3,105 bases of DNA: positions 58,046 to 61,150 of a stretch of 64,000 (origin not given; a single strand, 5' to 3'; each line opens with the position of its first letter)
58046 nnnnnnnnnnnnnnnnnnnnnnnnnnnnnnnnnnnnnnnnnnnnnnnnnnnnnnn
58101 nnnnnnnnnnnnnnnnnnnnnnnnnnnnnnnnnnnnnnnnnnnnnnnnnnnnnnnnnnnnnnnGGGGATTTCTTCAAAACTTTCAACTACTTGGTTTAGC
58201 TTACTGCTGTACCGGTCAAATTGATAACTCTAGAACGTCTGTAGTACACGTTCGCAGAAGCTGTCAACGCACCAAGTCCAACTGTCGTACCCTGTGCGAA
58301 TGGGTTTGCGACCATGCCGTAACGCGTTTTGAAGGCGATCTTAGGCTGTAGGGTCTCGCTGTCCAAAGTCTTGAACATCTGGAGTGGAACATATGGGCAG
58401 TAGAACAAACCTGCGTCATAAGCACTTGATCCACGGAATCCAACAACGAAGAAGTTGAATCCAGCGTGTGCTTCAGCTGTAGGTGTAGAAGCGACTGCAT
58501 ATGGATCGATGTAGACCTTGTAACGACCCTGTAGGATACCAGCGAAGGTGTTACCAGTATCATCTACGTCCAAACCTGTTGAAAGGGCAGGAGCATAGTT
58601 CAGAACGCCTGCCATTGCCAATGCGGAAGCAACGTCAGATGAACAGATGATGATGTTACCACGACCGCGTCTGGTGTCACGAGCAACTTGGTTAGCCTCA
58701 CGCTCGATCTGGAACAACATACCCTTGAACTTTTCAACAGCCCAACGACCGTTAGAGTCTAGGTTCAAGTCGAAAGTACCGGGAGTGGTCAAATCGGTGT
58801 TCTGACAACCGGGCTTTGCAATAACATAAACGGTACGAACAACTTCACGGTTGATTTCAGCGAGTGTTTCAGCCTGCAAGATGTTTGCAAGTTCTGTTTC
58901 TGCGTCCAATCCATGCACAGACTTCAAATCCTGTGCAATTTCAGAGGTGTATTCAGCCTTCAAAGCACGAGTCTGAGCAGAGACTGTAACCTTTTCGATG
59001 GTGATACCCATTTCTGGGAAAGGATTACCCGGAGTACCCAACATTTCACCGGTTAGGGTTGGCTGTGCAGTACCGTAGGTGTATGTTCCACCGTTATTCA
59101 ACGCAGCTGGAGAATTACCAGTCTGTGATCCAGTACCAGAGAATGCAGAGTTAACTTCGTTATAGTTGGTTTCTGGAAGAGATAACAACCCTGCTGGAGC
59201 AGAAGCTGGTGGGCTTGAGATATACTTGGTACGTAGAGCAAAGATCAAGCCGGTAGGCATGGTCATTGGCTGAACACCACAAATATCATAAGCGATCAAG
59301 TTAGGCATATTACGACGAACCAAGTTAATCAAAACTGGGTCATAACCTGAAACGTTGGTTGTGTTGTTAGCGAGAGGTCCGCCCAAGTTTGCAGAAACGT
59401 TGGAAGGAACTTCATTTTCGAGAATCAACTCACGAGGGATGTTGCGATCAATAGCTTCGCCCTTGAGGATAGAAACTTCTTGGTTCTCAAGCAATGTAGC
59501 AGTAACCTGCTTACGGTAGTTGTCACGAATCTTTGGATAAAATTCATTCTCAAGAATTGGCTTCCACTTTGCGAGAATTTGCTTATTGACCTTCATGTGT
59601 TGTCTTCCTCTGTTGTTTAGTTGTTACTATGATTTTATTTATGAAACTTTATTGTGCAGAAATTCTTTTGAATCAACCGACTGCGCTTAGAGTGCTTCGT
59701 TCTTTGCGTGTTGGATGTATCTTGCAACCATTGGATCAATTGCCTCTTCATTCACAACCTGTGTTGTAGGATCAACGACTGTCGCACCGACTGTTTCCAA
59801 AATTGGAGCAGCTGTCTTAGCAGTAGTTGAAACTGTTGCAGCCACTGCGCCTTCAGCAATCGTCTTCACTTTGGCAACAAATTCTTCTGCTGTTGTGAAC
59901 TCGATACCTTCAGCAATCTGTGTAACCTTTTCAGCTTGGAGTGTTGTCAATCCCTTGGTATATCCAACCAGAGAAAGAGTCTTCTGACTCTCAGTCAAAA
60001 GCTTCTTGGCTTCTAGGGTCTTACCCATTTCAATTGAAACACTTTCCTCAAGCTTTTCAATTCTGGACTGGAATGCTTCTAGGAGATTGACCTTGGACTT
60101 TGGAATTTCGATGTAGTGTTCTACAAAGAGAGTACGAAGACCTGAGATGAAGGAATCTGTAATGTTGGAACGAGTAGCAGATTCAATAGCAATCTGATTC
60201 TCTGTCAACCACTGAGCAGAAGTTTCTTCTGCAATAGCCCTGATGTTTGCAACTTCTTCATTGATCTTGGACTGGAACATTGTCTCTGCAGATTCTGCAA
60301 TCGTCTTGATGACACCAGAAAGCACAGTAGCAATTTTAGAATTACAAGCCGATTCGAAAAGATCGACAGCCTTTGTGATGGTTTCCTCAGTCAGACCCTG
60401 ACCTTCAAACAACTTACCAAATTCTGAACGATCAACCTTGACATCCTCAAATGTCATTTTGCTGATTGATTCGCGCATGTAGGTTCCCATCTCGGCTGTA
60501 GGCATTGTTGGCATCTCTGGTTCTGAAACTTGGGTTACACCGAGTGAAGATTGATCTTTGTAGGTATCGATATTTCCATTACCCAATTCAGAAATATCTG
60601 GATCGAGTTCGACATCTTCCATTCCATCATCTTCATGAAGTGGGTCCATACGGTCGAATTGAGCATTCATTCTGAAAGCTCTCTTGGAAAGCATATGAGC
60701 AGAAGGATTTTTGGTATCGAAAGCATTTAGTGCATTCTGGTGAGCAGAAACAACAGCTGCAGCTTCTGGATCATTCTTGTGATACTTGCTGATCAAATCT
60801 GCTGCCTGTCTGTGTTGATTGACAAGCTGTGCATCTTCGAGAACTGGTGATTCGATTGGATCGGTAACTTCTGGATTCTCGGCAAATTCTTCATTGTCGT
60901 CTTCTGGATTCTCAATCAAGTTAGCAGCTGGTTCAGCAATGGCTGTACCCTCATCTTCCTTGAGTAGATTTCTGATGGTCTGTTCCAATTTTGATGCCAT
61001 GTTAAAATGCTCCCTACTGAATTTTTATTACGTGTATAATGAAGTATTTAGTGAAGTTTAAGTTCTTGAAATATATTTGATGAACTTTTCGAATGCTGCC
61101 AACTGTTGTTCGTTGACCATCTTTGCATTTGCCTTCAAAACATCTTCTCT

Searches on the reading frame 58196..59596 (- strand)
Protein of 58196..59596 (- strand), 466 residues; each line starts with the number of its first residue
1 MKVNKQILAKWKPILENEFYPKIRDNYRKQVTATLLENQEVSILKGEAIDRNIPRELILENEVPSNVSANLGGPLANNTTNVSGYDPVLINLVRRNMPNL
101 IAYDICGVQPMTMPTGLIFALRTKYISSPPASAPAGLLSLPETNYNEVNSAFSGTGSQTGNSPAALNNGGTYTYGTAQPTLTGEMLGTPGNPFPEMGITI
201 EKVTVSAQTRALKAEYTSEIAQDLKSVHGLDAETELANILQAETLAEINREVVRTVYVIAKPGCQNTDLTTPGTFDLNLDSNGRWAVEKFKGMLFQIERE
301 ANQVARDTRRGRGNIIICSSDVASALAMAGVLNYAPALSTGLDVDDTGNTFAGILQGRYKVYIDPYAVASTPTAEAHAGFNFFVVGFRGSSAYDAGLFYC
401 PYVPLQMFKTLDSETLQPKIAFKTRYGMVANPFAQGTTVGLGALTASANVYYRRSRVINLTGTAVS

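Call 13: search_protein_families(library=pfam, proteins=[window:58196-59596:-])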
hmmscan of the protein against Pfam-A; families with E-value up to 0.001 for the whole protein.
window:58196-59596:- (466 aa): 1 family
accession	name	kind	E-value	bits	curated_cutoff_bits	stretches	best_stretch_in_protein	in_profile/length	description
PF07068.17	Gp23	-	7.9e-130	434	24.4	1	82-457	1-376/376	Major capsid protein Gp23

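Call 17: search_dna_similar(query=window:58196-59596:-, collection=phages, mode=protein, max_rows=25)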
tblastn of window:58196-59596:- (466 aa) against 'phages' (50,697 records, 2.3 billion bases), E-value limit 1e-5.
Records with a match: 2586; places in all: 4001; records where one place covers at least 80% of the query: 2466.
Best place of each record, by identity: <60% 2586.
By first word of the organism name: Escherichia 671; Synechococcus 389; Klebsiella 332; Salmonella 203; Vibrio 136; Shigella 89; Aeromonas 86; Acinetobacter 71; Cyanophage 61; Enterobacter 58; and 60 more.
By host as written in the record: - 462; Escherichia coli 282; Klebsiella pneumoniae 115; Synechococcus 107; Escherichia coli O157:H7 39; Synechococcus sp. 38; Salmonella enterica 29; Synechococcus sp. WH7803 28; and 574 more.
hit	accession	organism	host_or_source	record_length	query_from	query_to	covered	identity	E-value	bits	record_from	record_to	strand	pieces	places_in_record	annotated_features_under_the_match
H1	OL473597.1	Synechococcus phage S-SZBM1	Synechococcus sp. CB0101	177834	4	460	98%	57.0%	9e-157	497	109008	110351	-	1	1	major capsid protein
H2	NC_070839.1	Synechococcus phage S-SZBM1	Synechococcus sp. CB0101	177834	4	460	98%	57.0%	9e-157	497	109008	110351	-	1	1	major head protein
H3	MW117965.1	Synechococcus phage S-H38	Synechococcus sp. MW02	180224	1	460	99%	56.5%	7e-157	498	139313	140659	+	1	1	major capsid protein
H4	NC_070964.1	Synechococcus phage S-H38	Synechococcus sp. MW02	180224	1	460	99%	56.5%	7e-157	498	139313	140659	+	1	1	major head protein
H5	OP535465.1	Synechococcus phage S-CREM1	Synechococcus sp. CB0101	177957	1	460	99%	56.1%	5e-156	495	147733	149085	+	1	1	major capsid protein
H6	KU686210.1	Synechococcus phage S-WAM1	Synechococcus sp.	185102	4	460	98%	56.4%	8e-157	498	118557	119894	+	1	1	major capsid protein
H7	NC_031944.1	Synechococcus phage S-WAM1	Synechococcus sp.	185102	4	460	98%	56.4%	8e-157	498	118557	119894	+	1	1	major head protein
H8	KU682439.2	Stenotrophomonas phage vB_SmaS-DLP_6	Stenotrophomonas maltophilia D1571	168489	1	460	99%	55.7%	5e-156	495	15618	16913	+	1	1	precursor of major head subunit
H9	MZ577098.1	Methylophilales phage Melnitz-3 EXVC039M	Methylophilales_sp._H5P1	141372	1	460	99%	55.5%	3e-159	504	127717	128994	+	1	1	major capsid protein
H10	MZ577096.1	Methylophilales phage Melnitz-2 EXVC040M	Methylophilales_sp._H5P1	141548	1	460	99%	55.5%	3e-159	504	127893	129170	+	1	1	major capsid protein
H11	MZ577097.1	Methylophilales phage Melnitz EXVC044M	Methylophilales_sp._H5P1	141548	1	460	99%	55.5%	3e-159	504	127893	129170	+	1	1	major capsid protein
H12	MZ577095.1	Methylophilales phage Melnitz-1 EXVC043M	Methylophilales_sp._H5P1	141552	1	460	99%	55.5%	3e-159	504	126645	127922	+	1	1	hypothetical protein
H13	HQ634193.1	Cyanophage P-RSM6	Prochlorococcus NATL2A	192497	4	460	98%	55.3%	1e-155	494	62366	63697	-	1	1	hypothetical protein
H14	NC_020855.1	Cyanophage P-RSM6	Prochlorococcus NATL2A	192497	4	460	98%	55.3%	1e-155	494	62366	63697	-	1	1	major head protein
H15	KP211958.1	Cyanophage P-TIM40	Prochlorococcus sp. NATL2A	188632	4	460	98%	55.3%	1e-154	491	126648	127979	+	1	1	precursor of major head subunit (major capsid)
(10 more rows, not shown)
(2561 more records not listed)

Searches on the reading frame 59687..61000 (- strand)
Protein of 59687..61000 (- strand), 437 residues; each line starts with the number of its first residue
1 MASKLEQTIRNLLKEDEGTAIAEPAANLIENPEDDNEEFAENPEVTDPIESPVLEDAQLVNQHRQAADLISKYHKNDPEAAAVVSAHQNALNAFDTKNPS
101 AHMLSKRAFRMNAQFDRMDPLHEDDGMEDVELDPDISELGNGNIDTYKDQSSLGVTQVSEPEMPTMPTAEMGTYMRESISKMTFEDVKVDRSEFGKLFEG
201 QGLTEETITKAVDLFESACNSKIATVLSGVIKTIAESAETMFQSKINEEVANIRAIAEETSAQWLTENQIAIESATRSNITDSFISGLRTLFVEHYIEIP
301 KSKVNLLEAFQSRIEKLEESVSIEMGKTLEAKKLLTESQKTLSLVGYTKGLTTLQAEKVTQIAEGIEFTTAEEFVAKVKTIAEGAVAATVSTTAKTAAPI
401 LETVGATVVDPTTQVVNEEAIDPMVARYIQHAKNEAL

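Call 13: search_protein_families(library=pfam, proteins=[window:59687-61000:-])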
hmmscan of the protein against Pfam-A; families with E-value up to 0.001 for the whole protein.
window:59687-61000:- (437 aa): 1 family
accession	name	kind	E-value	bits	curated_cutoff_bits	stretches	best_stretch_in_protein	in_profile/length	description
PF25623.1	T4_CASP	-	1.5e-42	146.3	27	1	194-431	5-246/247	T4-phage like capsid assembly scaffolding protein family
